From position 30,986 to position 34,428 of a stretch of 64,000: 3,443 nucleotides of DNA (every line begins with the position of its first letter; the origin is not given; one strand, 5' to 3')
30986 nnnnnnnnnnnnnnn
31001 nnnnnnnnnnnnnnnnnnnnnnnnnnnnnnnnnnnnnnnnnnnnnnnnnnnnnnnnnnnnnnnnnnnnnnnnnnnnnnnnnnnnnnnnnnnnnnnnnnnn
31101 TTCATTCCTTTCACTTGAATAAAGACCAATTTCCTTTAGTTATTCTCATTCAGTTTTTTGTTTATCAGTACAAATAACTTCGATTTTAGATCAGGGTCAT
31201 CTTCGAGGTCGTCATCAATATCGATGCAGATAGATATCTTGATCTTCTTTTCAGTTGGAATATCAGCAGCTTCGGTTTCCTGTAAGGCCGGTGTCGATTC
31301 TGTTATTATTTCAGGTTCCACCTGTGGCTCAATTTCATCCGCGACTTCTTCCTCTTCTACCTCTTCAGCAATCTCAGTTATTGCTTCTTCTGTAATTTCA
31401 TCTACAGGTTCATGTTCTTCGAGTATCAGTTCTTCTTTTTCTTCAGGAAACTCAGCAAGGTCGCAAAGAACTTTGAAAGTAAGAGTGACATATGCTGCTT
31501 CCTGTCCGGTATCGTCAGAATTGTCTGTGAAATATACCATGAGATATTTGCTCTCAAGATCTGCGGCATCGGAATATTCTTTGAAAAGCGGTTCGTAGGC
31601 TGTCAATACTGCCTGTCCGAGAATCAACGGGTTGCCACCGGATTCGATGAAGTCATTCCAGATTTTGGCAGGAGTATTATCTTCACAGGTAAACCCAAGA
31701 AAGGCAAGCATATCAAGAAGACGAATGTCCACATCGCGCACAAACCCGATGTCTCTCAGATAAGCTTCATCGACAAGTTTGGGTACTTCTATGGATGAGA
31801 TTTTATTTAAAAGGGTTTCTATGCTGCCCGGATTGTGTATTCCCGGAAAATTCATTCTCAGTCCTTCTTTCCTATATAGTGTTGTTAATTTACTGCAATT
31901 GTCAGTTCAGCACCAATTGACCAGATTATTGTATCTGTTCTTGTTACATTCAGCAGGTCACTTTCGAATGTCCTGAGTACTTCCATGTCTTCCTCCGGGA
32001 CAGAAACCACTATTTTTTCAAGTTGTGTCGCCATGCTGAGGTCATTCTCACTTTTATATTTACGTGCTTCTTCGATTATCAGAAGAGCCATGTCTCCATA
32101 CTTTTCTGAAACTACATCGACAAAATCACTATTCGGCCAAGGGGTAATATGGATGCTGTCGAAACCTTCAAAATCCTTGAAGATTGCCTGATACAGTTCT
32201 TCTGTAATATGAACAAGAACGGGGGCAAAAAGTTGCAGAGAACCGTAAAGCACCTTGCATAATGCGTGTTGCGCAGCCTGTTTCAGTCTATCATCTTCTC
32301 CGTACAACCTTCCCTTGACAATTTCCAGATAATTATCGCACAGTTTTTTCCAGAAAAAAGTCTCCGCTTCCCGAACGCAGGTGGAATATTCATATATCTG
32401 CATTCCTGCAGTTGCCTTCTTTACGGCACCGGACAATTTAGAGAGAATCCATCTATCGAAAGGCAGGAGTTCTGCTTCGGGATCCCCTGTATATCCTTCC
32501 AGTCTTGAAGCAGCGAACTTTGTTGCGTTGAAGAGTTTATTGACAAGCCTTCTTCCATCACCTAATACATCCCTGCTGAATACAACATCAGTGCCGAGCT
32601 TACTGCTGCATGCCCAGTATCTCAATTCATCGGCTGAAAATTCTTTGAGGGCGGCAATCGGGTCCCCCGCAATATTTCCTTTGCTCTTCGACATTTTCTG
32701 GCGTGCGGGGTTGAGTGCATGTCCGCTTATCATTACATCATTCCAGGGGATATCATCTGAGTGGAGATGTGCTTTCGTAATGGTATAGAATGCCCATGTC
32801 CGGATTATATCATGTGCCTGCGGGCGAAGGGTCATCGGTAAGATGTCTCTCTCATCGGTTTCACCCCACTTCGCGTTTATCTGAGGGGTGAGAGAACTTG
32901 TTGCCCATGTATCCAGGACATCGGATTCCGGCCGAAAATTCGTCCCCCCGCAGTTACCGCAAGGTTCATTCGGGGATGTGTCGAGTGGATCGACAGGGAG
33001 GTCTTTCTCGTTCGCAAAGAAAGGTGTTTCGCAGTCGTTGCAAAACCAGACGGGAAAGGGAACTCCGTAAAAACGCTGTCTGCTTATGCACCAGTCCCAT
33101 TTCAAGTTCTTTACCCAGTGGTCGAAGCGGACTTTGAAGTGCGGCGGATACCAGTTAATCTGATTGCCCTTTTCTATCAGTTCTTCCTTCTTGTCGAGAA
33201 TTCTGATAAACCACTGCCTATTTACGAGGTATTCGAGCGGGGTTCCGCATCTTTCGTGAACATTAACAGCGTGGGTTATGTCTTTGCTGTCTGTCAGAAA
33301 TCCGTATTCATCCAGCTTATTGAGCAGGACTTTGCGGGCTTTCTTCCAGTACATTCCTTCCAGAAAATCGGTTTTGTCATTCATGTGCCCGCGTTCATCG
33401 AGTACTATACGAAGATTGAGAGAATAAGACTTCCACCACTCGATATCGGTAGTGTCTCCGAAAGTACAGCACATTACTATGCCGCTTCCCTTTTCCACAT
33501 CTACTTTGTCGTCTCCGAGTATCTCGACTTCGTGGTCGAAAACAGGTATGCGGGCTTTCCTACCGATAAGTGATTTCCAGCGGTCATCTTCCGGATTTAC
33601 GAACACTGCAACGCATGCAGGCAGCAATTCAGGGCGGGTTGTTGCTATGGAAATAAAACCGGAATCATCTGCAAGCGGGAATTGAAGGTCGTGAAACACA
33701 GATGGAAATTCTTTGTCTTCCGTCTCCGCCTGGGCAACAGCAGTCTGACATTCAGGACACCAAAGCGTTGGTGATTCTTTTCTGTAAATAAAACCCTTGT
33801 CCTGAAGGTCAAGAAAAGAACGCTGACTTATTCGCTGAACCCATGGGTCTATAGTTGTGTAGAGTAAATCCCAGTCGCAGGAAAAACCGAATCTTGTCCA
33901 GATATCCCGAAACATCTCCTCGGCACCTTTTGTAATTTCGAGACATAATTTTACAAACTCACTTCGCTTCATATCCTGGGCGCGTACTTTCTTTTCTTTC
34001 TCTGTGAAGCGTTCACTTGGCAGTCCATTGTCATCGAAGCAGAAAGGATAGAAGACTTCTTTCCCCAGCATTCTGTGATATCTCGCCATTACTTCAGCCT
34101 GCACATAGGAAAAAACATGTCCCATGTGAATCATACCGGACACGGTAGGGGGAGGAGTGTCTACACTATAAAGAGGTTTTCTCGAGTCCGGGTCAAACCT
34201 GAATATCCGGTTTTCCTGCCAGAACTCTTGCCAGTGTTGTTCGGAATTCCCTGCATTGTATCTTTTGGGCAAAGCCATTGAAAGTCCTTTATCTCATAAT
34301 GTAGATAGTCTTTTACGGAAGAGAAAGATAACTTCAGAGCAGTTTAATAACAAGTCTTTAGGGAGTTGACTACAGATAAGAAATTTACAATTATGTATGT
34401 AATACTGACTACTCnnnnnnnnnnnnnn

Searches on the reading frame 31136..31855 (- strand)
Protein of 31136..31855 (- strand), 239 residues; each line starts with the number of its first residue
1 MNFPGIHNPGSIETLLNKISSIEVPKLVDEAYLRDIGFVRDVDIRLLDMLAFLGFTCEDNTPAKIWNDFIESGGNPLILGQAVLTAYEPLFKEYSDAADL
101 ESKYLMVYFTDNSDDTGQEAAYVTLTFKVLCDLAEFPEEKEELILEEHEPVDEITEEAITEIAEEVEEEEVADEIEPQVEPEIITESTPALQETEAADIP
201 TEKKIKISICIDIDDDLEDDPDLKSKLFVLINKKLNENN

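Call 45: search_protein_families(library=pfam, proteins=[window:31136-31855:-], max_evalue=0.0001)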
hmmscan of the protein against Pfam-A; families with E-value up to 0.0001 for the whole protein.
window:31136-31855:- (239 aa): 1 family
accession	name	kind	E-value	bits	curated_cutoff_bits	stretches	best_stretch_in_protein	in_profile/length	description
PF17278.7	DUF5343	-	3.6e-18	66.6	27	1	8-140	5-139/140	Family of unknown function (DUF5343)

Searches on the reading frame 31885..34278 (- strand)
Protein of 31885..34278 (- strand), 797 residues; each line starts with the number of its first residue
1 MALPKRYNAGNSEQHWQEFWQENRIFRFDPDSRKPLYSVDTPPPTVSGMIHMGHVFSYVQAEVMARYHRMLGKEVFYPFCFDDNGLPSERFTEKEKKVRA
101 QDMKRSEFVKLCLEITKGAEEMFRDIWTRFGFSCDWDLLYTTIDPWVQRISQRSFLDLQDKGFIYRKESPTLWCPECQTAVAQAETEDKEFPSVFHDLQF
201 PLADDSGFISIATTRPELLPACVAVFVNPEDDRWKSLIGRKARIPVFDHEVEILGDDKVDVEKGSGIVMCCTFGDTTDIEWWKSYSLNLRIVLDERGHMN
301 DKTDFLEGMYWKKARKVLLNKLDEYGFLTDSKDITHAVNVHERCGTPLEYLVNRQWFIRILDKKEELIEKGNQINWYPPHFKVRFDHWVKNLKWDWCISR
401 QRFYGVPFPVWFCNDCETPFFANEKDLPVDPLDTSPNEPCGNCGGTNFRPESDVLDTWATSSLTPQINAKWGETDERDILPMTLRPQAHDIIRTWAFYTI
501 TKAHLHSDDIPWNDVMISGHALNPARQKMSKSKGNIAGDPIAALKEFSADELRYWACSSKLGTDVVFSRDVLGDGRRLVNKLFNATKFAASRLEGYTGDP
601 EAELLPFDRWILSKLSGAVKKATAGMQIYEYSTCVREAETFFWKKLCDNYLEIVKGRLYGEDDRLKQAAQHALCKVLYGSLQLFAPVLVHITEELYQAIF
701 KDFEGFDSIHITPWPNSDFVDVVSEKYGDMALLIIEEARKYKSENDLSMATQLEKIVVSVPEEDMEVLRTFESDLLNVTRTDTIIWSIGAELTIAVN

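Call 45: search_protein_families(library=pfam, proteins=[window:31885-34278:-], max_evalue=0.0001)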
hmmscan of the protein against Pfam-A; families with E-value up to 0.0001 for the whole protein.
window:31885-34278:- (797 aa): 5 families
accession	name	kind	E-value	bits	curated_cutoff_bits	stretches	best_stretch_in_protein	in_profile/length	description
PF00133.28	tRNA-synt_1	-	3.4e-76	257.1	22.7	1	16-567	2-413/414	tRNA synthetases class I (I, L, M and V)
PF08264.19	Anticodon_1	-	4.5e-34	117.9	25.1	1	608-756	1-147/148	Anticodon-binding domain of tRNA ligase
PF09334.17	tRNA-synt_1g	-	7.2e-22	78.1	20.1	1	39-184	3-133/391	tRNA synthetases class I (M)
PF01406.26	tRNA-synt_1e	-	4e-05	23.6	27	0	44-77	17-50/301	tRNA synthetases class I (C) catalytic domain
PF13603.12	tRNA-synt_1_2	-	9e-05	22.5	25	0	239-314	86-160/185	Leucyl-tRNA synthetase, editing domain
